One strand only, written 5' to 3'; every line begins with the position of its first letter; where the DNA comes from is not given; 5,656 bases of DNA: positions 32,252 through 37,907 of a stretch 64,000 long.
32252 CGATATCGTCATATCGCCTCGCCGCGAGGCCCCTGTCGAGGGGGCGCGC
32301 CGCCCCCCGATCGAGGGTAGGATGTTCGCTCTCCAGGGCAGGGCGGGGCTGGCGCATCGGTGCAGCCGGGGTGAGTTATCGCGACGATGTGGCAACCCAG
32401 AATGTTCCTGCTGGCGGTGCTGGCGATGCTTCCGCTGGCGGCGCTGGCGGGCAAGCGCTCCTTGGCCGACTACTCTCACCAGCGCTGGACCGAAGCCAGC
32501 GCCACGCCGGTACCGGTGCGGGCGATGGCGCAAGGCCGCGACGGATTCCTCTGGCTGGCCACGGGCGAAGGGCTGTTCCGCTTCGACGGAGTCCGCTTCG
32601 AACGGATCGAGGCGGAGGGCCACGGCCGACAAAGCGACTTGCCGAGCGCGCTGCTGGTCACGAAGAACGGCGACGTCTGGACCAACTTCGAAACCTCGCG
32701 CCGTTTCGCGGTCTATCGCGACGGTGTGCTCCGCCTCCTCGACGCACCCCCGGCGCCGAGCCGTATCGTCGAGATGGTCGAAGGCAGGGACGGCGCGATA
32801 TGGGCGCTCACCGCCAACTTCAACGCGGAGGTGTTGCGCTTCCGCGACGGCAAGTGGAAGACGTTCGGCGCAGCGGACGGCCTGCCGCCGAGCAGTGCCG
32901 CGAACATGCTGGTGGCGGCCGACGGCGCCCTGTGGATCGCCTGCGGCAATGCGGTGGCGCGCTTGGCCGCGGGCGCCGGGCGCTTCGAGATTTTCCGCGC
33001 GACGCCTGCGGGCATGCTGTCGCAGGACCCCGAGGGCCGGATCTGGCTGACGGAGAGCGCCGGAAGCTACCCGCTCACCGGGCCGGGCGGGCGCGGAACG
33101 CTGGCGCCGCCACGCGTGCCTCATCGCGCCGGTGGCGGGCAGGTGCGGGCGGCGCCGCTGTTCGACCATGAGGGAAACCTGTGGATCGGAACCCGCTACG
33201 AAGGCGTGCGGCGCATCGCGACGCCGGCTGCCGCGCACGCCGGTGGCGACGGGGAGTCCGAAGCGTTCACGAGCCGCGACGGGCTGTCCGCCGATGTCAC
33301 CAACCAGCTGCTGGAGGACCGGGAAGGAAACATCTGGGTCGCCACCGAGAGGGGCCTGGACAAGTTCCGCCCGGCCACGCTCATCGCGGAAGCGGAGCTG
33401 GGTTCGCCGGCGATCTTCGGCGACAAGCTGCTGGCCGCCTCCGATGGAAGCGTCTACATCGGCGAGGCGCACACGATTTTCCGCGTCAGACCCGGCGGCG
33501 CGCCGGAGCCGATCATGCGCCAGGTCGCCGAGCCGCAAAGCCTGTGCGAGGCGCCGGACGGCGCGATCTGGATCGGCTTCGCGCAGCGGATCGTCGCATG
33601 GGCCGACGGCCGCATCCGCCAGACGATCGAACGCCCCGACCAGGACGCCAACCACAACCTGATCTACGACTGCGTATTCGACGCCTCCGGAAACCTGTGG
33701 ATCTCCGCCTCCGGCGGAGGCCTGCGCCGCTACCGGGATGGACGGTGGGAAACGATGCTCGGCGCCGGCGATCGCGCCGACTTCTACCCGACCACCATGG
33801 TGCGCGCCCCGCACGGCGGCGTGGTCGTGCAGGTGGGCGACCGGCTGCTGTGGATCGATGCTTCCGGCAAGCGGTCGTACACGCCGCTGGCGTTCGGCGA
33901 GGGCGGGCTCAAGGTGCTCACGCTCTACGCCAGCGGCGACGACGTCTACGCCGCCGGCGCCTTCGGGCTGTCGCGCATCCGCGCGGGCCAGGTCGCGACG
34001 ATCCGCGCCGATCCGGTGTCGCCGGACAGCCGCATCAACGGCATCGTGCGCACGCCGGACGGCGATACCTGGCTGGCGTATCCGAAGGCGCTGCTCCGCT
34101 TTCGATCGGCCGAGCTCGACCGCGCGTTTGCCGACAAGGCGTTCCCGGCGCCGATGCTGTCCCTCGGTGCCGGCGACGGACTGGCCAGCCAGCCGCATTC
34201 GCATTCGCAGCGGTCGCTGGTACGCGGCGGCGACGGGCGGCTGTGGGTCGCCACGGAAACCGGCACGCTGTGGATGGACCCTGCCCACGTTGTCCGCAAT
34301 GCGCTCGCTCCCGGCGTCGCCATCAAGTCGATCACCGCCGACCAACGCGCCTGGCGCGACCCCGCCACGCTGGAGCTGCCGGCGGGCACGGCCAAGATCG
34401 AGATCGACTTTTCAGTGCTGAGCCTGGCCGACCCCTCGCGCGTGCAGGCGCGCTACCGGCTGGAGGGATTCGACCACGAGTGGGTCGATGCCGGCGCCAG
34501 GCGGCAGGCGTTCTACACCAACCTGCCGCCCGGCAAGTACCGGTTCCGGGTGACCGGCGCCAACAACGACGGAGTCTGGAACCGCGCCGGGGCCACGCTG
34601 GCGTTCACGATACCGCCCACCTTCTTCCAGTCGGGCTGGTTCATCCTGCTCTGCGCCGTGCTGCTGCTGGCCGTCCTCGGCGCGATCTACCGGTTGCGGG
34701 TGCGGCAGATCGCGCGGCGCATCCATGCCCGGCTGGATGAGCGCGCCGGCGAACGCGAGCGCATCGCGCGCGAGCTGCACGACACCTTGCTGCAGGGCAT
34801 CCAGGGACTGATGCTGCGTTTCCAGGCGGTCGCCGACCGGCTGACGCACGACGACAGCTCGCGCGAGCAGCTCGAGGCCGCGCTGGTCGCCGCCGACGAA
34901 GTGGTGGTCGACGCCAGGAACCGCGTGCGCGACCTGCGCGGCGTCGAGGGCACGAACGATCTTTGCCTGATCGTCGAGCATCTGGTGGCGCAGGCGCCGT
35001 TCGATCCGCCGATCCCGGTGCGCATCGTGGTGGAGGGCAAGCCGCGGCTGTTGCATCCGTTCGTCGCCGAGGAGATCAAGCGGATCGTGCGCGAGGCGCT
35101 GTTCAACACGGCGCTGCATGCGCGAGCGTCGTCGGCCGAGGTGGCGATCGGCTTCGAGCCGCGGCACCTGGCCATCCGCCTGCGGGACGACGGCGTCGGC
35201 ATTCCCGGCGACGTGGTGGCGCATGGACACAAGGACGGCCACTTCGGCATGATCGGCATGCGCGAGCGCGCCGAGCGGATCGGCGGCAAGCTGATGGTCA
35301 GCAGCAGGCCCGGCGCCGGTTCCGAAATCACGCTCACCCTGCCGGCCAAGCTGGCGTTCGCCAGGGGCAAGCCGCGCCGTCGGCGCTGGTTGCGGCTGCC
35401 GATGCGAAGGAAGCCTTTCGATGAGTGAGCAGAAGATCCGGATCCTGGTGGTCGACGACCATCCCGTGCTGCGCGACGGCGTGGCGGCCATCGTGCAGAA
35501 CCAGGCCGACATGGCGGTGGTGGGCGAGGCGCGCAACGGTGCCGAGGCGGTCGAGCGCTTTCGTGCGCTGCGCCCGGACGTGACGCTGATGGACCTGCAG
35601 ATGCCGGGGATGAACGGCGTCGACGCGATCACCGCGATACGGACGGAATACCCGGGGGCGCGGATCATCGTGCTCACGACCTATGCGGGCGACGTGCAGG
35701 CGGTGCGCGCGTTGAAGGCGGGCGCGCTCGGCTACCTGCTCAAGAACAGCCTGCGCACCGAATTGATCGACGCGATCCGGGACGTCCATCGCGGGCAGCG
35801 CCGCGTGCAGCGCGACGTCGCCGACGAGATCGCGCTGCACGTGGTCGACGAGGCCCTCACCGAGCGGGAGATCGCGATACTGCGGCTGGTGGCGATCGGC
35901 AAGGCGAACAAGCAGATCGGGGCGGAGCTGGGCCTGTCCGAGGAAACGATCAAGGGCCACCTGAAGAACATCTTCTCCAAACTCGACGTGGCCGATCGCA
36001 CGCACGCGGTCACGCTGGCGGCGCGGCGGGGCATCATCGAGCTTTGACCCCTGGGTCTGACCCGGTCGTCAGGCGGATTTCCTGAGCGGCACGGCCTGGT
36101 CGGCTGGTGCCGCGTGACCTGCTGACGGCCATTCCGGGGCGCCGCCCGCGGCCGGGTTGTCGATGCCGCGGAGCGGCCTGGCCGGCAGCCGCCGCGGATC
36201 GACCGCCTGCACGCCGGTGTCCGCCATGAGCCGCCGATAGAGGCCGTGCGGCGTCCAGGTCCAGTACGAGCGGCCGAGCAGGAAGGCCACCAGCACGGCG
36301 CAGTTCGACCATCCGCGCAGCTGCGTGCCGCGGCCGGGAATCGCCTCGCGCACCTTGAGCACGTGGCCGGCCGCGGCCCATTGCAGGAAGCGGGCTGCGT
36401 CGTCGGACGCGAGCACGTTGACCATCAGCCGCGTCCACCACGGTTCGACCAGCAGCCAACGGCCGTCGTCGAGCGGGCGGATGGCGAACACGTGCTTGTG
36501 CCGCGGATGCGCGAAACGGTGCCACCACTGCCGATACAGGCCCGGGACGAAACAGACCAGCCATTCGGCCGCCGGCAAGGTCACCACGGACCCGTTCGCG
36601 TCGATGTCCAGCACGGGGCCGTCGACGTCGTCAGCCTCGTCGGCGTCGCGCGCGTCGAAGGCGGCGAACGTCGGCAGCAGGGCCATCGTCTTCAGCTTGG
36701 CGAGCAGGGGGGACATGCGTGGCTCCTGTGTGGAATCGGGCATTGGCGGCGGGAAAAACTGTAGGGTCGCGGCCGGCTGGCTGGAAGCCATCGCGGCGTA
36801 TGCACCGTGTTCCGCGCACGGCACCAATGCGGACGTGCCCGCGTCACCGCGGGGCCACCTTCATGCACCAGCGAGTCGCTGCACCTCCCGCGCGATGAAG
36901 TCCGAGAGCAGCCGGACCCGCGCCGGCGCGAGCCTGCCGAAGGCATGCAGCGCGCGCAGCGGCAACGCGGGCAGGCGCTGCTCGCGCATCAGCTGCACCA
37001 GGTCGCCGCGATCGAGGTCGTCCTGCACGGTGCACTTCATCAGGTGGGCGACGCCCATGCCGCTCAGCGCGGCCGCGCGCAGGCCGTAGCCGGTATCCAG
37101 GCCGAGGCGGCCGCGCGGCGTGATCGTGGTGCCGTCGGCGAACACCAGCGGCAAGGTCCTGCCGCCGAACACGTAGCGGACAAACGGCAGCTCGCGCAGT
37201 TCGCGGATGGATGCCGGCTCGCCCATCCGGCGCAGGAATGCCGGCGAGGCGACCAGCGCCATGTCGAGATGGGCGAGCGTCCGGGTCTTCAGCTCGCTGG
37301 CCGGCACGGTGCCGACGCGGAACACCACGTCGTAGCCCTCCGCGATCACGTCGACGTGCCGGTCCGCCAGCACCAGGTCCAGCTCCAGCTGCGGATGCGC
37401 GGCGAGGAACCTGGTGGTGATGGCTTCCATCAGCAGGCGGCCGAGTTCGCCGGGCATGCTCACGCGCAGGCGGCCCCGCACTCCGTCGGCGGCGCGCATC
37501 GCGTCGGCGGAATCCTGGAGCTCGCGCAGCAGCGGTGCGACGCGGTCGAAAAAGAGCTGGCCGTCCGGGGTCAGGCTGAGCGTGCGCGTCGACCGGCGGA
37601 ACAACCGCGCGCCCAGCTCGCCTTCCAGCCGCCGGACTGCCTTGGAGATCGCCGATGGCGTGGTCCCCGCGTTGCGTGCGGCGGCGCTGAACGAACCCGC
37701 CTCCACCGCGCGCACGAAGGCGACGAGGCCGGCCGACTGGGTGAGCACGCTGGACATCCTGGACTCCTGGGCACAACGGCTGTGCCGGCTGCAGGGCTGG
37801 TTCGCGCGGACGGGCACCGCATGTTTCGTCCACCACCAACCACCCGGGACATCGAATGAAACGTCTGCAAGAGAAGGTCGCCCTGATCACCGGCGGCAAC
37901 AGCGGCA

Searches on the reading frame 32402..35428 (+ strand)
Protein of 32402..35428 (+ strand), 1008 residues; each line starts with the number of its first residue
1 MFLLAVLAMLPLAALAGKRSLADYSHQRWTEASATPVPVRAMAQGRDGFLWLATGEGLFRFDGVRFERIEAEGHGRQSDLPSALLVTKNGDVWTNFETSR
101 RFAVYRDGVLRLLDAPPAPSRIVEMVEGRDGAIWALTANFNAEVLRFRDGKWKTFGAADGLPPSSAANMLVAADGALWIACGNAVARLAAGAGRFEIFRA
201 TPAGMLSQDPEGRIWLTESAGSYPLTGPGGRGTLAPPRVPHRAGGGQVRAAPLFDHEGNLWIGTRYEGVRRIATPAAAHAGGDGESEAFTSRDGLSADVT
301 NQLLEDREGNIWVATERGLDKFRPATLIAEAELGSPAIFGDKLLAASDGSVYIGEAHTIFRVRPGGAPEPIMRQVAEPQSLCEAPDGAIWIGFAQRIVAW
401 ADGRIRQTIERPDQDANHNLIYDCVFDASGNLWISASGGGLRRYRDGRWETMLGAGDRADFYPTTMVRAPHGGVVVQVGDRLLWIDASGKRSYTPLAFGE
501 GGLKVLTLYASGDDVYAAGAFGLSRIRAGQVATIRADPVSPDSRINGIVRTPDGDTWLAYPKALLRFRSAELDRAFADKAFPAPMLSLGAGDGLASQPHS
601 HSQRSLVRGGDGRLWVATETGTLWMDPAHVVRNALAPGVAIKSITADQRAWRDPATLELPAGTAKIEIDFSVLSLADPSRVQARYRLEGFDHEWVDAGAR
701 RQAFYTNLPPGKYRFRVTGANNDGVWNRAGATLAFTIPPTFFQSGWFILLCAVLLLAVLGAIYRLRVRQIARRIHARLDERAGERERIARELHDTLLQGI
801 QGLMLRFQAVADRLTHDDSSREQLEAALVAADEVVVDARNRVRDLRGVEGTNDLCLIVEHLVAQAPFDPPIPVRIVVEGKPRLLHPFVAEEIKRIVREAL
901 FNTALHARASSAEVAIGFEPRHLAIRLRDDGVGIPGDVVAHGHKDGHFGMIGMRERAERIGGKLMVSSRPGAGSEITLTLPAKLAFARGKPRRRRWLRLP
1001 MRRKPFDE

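Call 11: search_protein_families(library=pfam, proteins=[window:32402-35428:+], max_evalue=0.01)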
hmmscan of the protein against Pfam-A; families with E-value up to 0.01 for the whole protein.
window:32402-35428:+ (1008 aa): 7 families
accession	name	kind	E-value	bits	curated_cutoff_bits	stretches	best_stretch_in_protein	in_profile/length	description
PF07494.17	Reg_prop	-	2.7e-30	101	20.4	1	296-316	3-23/24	Two component regulator propeller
PF07495.19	Y_Y_Y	-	1.8e-18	66.7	26.6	1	676-737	3-64/65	Y_Y_Y domain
PF02518.31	HATPase_c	-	7.8e-12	46.1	26.4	1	890-983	4-110/111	Histidine kinase-, DNA gyrase B-, and HSP90-like ATPase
PF07730.19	HisKA_3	-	3.9e-11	43.8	24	1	784-847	1-65/68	Histidine kinase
PF24684.1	Vgb_lyase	-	1.1e-08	34.7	50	1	41-220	17-200/290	Virginiamycin B lyase family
PF08450.18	SGL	-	0.0028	17.7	26.3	0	357-437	22-104/246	SMP-30/Gluconolactonase/LRE-like region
PF16819.11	DUF5074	-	0.0029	17.1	27.2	0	39-67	184-217/353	Domain of unknown function (DUF5074)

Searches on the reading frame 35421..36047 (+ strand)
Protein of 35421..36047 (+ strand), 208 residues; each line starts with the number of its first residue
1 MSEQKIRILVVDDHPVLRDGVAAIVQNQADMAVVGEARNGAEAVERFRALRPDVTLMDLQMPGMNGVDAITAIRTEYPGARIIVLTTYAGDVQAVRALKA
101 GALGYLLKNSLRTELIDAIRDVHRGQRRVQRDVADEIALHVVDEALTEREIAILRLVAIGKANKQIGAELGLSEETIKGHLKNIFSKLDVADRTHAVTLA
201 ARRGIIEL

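Call 23: search_protein_families(library=pfam, proteins=[window:35421-36047:+], max_evalue=0.001)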
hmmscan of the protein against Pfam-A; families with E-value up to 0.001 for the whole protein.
window:35421-36047:+ (208 aa): 3 families
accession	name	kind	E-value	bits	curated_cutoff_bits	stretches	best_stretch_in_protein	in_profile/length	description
PF00072.30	Response_reg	-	5.3e-30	104.3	30.2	1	8-120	1-111/111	Response regulator receiver domain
PF00196.25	GerE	-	1.3e-19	70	23.5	1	145-200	2-57/57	Bacterial regulatory proteins, luxR family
PF04545.22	Sigma70_r4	-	2.7e-05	24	24.1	1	145-188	4-48/50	Sigma-70, region 4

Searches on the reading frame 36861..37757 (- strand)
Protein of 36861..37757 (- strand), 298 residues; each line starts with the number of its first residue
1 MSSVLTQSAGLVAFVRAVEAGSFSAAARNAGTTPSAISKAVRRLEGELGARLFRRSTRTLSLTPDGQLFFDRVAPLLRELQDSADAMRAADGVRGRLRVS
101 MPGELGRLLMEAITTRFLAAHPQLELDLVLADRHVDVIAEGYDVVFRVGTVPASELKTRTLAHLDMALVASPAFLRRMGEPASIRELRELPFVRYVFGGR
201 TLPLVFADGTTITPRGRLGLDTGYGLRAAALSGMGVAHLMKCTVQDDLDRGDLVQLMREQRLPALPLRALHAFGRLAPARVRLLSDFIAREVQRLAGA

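Call 23: search_protein_families(library=pfam, proteins=[window:36861-37757:-], max_evalue=0.001)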
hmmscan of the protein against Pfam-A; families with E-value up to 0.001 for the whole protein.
window:36861-37757:- (298 aa): 2 families
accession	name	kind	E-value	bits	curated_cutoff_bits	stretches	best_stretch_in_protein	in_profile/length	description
PF03466.25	LysR_substrate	-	4.6e-31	108.3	28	1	91-291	2-207/209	LysR substrate binding domain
PF00126.33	HTH_1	-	3.2e-20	72.3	26.6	1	11-67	4-60/60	Bacterial regulatory helix-turn-helix protein, lysR family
